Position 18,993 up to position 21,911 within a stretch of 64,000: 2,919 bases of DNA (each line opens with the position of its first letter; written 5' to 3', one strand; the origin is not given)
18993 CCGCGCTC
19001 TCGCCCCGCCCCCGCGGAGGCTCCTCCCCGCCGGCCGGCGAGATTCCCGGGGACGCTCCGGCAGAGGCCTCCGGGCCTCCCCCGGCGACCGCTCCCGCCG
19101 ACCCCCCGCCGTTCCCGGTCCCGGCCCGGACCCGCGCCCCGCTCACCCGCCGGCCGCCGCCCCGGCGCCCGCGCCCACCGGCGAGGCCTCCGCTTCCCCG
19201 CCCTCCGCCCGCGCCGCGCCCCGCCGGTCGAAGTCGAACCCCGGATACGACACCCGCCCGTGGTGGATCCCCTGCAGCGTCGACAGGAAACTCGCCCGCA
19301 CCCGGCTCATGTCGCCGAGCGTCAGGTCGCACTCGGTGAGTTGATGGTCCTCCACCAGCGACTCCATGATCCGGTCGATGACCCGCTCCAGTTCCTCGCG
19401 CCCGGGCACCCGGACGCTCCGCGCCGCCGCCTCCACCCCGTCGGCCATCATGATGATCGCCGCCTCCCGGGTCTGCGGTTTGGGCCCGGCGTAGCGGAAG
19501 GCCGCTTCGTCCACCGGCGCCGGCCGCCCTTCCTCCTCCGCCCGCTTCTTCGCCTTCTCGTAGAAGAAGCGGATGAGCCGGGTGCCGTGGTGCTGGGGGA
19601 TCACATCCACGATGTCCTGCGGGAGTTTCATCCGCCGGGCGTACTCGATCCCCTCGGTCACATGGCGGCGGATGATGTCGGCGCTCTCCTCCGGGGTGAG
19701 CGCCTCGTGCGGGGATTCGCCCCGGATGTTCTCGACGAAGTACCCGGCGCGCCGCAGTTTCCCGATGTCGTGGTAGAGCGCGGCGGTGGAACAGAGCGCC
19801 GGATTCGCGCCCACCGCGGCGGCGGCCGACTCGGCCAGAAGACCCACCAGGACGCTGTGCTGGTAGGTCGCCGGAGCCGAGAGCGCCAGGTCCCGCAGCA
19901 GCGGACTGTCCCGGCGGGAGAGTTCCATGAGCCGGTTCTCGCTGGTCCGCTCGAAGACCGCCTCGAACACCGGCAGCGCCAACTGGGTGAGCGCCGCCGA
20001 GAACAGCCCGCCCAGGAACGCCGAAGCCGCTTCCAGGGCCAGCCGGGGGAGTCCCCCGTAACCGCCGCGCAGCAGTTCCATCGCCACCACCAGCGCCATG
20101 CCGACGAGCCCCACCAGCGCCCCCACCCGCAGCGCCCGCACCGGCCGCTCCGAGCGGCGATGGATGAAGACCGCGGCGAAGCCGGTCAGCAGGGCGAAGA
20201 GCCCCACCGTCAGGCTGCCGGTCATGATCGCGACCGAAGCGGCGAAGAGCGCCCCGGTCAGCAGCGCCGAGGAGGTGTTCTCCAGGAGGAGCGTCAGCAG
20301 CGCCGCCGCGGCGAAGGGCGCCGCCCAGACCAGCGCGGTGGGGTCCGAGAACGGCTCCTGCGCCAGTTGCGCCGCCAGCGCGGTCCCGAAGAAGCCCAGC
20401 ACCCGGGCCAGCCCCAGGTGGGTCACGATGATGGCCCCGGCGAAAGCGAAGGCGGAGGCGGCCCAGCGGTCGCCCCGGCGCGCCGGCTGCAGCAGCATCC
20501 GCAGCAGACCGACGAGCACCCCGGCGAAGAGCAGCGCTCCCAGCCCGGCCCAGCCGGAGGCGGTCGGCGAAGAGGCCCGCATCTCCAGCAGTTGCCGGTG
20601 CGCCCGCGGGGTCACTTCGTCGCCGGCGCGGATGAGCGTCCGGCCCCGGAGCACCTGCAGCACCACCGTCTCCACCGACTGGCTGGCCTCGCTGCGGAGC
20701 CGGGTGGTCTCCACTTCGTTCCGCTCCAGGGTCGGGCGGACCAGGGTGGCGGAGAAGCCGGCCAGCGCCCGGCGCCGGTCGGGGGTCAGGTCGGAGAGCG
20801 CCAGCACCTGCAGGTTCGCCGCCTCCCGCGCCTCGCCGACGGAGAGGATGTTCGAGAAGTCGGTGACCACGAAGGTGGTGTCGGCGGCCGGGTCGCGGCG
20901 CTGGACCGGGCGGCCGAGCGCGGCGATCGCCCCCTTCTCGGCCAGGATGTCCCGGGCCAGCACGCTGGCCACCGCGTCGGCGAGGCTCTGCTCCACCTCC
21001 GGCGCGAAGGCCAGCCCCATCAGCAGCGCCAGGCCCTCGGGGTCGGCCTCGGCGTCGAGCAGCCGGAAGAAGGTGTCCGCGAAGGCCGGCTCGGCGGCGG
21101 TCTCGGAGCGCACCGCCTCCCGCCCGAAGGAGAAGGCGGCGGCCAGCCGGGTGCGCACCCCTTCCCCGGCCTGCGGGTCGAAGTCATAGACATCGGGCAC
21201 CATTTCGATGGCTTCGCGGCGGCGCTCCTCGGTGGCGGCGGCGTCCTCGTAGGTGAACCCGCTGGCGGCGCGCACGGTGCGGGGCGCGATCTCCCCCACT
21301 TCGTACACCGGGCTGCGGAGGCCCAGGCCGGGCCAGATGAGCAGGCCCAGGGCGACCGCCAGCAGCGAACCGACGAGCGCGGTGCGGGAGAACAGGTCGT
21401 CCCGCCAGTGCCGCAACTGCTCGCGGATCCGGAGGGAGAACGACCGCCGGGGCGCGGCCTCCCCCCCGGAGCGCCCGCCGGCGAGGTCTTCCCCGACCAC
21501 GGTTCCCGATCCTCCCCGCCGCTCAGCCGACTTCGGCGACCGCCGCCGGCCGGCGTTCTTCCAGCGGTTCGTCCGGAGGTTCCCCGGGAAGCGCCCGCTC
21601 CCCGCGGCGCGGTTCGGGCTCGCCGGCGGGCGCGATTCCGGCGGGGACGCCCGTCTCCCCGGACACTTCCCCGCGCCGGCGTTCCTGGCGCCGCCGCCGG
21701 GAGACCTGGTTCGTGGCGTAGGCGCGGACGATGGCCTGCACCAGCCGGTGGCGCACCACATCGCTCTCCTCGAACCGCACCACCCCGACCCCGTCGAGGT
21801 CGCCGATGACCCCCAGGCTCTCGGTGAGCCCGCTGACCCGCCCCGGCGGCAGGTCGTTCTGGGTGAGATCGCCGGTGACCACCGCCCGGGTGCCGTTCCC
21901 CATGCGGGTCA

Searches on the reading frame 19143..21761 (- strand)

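Call 13: search_protein_families(library=pfam, proteins=[window:19143-21761:-], max_evalue=0.00001)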
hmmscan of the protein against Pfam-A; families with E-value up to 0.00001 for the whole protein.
window:19143-21761:- (872 aa): 3 families
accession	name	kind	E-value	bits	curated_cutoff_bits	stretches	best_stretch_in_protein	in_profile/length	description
PF07697.16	7TMR-HDED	-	3.3e-34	119.3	27.6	1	154-393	1-219/224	7TM-HD extracellular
PF07698.17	7TM-7TMR_HD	-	6e-19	69.2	29.4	1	406-607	4-190/190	7TM receptor with intracellular HD hydrolase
PF01966.28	HD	-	1.4e-16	61.2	22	1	632-778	1-115/116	HD domain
